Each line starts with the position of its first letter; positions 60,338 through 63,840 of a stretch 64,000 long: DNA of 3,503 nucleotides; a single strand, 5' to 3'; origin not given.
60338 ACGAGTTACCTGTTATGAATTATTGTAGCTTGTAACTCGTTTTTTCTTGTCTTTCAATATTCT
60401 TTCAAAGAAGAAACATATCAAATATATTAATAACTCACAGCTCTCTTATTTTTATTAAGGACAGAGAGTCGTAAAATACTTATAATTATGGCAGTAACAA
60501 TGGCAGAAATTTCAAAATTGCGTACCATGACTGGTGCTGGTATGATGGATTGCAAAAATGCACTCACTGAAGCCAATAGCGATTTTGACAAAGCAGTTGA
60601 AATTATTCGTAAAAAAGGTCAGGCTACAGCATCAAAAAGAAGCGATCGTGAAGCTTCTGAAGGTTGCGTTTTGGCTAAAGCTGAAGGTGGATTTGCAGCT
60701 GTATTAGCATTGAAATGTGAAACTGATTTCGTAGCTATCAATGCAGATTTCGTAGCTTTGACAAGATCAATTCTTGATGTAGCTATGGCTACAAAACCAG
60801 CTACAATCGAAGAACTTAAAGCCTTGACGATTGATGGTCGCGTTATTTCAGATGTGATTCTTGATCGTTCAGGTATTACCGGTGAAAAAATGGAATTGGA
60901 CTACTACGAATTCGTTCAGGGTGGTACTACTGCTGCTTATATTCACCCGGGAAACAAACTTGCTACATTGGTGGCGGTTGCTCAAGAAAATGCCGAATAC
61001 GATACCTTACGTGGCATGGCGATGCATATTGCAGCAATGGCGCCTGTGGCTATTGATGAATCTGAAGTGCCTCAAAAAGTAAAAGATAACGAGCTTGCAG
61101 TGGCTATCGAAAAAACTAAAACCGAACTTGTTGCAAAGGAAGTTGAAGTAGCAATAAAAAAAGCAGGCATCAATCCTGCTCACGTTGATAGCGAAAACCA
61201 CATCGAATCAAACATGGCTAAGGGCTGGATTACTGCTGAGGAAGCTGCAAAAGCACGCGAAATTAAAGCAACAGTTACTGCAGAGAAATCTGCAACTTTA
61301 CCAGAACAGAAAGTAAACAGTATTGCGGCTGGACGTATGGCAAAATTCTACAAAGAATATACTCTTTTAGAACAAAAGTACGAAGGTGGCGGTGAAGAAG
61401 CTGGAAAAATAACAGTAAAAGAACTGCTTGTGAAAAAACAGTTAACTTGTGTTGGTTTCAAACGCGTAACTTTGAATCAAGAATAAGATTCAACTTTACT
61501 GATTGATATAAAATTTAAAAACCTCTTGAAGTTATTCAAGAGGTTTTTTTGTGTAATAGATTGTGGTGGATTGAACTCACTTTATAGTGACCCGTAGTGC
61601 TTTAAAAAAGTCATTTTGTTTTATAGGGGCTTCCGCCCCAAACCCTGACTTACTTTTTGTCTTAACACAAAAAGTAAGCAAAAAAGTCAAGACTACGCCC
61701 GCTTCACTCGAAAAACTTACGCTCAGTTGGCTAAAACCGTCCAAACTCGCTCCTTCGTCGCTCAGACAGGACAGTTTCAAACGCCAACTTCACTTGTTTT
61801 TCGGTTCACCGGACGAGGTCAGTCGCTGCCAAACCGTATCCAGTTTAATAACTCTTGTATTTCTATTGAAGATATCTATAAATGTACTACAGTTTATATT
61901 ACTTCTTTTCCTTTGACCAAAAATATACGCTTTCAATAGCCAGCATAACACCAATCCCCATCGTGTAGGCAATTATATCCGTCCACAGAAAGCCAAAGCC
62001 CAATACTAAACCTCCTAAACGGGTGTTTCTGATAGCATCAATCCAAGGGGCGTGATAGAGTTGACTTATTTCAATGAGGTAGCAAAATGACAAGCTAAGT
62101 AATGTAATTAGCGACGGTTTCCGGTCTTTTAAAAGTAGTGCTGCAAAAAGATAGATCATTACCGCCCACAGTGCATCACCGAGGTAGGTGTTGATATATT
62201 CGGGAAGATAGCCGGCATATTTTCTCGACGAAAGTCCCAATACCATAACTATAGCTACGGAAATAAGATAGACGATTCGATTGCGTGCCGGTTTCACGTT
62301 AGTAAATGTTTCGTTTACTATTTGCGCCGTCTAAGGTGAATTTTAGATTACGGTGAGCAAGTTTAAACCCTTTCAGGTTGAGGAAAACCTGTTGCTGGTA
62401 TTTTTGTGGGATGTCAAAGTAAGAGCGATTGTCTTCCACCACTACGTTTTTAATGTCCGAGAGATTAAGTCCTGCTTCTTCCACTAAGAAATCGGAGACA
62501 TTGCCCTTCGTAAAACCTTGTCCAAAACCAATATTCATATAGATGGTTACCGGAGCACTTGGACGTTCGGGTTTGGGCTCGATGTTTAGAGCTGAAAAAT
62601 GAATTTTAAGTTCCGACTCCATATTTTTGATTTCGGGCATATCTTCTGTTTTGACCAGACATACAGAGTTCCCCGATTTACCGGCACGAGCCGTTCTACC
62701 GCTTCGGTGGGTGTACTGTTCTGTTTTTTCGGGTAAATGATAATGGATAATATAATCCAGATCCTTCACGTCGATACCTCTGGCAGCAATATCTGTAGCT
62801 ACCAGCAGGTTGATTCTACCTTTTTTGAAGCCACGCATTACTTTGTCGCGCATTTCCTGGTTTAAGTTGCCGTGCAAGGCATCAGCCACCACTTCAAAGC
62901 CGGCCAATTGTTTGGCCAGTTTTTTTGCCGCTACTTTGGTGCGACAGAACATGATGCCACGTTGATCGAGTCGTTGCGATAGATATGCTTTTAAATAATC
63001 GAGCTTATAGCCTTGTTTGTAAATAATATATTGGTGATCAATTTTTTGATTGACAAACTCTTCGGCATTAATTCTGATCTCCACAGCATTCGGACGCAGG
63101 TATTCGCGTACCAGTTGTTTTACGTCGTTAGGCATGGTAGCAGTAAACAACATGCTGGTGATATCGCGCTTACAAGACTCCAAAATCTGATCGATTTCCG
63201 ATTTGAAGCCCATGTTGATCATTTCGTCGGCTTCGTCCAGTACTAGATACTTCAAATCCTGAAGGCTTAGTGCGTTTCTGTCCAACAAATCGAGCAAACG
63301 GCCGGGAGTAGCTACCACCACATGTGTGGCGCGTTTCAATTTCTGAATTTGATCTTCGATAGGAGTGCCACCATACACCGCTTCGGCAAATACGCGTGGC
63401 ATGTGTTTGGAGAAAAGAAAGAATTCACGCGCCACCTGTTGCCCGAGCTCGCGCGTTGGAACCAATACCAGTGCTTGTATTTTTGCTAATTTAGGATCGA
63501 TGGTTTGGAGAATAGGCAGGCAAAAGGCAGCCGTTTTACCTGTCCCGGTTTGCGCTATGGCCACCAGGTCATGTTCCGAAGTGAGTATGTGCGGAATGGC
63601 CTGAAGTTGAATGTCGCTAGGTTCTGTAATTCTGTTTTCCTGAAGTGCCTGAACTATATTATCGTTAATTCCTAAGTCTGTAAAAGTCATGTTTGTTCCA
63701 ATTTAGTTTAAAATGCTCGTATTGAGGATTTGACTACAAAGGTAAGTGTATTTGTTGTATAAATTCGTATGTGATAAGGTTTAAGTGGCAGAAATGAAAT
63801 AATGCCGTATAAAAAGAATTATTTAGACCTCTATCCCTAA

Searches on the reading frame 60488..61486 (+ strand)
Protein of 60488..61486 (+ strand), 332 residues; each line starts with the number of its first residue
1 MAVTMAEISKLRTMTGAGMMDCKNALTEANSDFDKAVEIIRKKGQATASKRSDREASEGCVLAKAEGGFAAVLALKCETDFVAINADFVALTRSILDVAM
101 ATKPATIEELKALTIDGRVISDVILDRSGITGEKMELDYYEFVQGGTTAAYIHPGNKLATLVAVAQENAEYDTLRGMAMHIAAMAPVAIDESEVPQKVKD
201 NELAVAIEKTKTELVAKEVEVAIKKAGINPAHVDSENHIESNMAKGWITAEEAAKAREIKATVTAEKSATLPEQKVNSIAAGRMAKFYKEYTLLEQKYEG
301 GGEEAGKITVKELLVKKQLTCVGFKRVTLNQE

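Call 13: search_protein_families(library=pfam, proteins=[window:60488-61486:+])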
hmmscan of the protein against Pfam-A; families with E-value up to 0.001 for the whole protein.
window:60488-61486:+ (332 aa): 2 families
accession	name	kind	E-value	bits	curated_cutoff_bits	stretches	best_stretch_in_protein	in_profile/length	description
PF00889.24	EF_TS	-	5.9e-42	144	27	2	70-213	1-146/204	Elongation factor TS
PF25025.1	EF-Ts_N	-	0.00041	20.7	33.2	1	6-46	15-56/60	Elongation factor Ts, mitochondrial, N-terminal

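Call 47: find_encoding_contigs(protein=window:60488-61486:+, flank=2500, max_places=10)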
Protein window:60488-61486:+ (332 aa): no gene with exactly this product is on record in the collection.

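Call 48: find_homologous_proteins(query=window:60488-61483:+, max_evalue=1e-100)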
Query window:60488-61483:+ (332 aa): 2732 proteins with E <= 1e-100 among 8000 candidates; the best 120 are listed.
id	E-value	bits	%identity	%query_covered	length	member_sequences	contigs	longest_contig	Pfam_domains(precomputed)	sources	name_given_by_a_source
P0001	9.5e-205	696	100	100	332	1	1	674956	PF00889.26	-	-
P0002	2.0e-204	695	100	100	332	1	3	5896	PF00889.26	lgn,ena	-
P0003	6.7e-204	694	99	100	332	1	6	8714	PF00889.26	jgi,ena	-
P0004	8.7e-204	693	99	100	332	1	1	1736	PF00889.26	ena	-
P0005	1.4e-203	692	99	100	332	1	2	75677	PF00889.26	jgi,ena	-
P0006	4.3e-203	691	99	100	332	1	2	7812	PF00889.26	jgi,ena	-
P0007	4.9e-203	691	99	100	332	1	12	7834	PF00889.26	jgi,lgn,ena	jgi:elongation factor Ts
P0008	5.3e-203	691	99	100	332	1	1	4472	PF00889.26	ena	-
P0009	6.3e-203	690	99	100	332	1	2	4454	PF00889.26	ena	-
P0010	6.3e-203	690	99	100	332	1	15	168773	PF00889.26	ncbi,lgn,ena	-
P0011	1.2e-202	689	99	100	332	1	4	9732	PF00889.26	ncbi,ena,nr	ncbi:MAG: elongation factor Ts [Paludibacter sp.]|nr:elongation factor Ts [Paludibacter sp.]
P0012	1.5e-202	689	98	100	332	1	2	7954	PF00889.26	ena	-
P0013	2.1e-202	689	98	100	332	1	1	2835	PF00889.26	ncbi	ncbi:MAG TPA: translation elongation factor Ts [Bacteroidales bacterium]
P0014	2.1e-202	689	99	100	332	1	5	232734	PF00889.26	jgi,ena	-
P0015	2.1e-202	689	99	100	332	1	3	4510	PF00889.26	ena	-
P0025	1.3e-201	686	98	100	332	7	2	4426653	PF00889.26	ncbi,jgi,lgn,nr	ncbi:MAG: elongation factor Ts [Paludibacter sp.]|jgi:elongation factor Ts|nr:elongation factor Ts [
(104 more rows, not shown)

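Call 49: find_encoding_contigs(protein=P0010, flank=1500, max_places=10)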
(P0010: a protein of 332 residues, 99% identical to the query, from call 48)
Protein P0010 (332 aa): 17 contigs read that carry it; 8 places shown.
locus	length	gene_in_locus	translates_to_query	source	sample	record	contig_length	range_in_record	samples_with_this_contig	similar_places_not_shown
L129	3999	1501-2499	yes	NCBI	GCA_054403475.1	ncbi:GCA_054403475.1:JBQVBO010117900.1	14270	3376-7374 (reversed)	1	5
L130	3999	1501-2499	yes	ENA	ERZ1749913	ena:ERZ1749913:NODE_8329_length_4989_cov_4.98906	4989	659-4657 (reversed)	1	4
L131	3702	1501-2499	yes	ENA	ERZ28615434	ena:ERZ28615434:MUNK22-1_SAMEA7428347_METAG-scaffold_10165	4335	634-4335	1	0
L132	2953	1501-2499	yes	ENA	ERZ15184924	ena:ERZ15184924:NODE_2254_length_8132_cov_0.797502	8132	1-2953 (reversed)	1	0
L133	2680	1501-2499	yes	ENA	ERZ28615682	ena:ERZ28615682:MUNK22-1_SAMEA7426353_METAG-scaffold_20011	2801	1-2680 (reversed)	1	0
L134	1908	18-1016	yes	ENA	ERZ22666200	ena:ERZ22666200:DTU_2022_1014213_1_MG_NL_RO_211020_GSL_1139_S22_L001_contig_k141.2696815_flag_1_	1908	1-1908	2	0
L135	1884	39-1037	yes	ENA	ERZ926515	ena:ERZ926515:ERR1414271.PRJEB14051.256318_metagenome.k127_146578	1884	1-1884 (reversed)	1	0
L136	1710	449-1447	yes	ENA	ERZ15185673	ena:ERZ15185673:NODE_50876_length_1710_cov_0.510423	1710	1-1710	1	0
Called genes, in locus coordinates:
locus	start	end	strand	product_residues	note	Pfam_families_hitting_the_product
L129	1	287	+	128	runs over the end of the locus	PF00380:Ribosomal_S9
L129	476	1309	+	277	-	PF00318:Ribosomal_S2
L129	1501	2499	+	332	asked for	PF00889:EF_TS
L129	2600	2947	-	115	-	PF10990:DUF2809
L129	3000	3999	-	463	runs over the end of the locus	PF00270:DEAD, PF04851:ResIII, PF14617:CMS1 (faint), PF00271:Helicase_C, PF03880:DbpA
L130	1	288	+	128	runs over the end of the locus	PF00380:Ribosomal_S9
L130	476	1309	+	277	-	PF00318:Ribosomal_S2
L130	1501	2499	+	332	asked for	PF00889:EF_TS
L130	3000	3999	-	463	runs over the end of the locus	PF00270:DEAD, PF04851:ResIII, PF14617:CMS1 (faint), PF00271:Helicase_C, PF03880:DbpA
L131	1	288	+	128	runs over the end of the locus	PF00380:Ribosomal_S9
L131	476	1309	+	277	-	PF00318:Ribosomal_S2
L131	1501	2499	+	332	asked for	PF00889:EF_TS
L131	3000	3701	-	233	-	?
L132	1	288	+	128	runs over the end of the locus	PF00380:Ribosomal_S9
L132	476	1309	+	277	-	PF00318:Ribosomal_S2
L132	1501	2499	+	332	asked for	PF00889:EF_TS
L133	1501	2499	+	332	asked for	PF00889:EF_TS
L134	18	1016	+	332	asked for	PF00889:EF_TS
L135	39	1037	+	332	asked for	PF00889:EF_TS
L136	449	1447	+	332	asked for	PF00889:EF_TS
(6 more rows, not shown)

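Call 50: find_encoding_contigs(protein=P0014, flank=1500, max_places=5)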
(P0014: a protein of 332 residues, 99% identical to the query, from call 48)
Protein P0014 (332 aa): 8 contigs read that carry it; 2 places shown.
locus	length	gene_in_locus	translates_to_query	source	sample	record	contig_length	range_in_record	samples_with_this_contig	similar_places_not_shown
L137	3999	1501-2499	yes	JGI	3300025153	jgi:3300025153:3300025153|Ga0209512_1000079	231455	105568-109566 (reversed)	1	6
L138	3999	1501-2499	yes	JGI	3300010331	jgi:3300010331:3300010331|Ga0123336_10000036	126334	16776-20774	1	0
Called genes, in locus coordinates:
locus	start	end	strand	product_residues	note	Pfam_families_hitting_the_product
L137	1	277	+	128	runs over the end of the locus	PF00380:Ribosomal_S9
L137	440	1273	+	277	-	PF00318:Ribosomal_S2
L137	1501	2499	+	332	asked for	PF00889:EF_TS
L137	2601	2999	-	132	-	PF10990:DUF2809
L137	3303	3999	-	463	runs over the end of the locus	PF00270:DEAD, PF04851:ResIII, PF14617:CMS1 (faint), PF00271:Helicase_C, PF03880:DbpA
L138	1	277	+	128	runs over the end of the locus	PF00380:Ribosomal_S9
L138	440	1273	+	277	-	PF00318:Ribosomal_S2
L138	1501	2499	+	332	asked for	PF00889:EF_TS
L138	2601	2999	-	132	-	PF10990:DUF2809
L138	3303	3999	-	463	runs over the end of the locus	PF00270:DEAD, PF04851:ResIII, PF14617:CMS1 (faint), PF00271:Helicase_C, PF03880:DbpA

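Call 51: find_encoding_contigs(protein=P0025, flank=1500, max_places=3)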
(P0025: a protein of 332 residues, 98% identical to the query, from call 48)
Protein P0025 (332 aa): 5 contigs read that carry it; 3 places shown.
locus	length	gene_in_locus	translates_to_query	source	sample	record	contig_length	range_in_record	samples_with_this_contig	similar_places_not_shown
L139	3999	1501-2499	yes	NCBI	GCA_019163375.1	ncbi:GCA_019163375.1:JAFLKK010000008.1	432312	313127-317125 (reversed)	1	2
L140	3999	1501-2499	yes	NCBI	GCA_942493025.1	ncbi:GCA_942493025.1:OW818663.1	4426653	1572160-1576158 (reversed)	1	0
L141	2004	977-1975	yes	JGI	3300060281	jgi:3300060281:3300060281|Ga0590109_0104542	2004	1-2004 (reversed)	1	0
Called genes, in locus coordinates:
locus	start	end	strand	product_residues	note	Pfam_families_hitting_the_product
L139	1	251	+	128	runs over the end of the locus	PF00380:Ribosomal_S9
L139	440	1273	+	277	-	PF00318:Ribosomal_S2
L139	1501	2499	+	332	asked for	PF00889:EF_TS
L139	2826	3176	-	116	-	PF10990:DUF2809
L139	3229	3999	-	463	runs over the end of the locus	PF00270:DEAD, PF04851:ResIII, PF14617:CMS1 (faint), PF00271:Helicase_C, PF03880:DbpA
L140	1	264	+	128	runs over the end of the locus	PF00380:Ribosomal_S9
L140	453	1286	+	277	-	PF00318:Ribosomal_S2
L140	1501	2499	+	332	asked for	PF00889:EF_TS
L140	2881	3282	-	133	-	PF10990:DUF2809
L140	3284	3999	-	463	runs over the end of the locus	PF00270:DEAD, PF04851:ResIII, PF14617:CMS1 (faint), PF00271:Helicase_C, PF03880:DbpA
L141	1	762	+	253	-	?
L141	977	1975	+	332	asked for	PF00889:EF_TS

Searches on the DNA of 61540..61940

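Call 85: search_rna_families(source=window, start=61540, end=61940, threshold=evalue, max_evalue=1)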
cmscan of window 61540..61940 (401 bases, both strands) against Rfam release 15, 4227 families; matches with E-value up to 1: 0.
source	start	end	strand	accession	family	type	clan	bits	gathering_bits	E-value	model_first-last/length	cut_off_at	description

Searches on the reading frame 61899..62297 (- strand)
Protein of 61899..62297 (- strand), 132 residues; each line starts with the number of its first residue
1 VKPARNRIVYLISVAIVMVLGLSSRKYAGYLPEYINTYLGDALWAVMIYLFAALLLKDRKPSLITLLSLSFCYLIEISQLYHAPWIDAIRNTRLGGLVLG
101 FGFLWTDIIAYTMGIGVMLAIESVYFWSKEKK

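Call 13: search_protein_families(library=pfam, proteins=[window:61899-62297:-])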
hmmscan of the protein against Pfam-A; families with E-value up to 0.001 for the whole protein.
window:61899-62297:- (132 aa): 1 family
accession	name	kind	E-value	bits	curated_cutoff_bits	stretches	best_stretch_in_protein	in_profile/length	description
PF10990.13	DUF2809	-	5.7e-33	113.9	29.3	1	31-115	2-86/86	Protein of unknown function (DUF2809)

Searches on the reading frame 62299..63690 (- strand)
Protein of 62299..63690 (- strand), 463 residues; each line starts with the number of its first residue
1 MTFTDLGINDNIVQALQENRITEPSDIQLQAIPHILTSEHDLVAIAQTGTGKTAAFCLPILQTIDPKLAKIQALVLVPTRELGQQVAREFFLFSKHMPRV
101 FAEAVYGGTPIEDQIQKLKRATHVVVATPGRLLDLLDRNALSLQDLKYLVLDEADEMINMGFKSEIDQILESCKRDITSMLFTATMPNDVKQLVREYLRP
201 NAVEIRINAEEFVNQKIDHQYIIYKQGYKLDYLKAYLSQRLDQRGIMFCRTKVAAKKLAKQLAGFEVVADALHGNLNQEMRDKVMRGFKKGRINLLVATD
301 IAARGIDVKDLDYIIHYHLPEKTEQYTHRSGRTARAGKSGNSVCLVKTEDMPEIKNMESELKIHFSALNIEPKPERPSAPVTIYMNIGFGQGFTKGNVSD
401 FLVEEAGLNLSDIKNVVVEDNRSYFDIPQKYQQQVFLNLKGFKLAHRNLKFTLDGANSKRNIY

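Call 13: search_protein_families(library=pfam, proteins=[window:62299-63690:-])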
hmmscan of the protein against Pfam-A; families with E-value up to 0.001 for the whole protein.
window:62299-63690:- (463 aa): 5 families
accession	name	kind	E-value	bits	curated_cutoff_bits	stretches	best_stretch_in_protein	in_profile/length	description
PF00270.35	DEAD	-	7.8e-49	166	26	1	26-192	2-166/167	DEAD/DEAH box helicase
PF00271.37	Helicase_C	-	5.7e-30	104.3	23.5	1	229-337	2-110/110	Helicase conserved C-terminal domain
PF03880.21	DbpA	-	6.5e-12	45.8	25.6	1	382-451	1-70/72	DbpA RNA binding domain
PF04851.21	ResIII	-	3.2e-10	40.6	22.5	1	23-187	3-163/164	Type III restriction enzyme, res subunit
PF14617.12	CMS1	-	3.5e-06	27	35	1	111-153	164-207/250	U3-containing 90S pre-ribosomal complex subunit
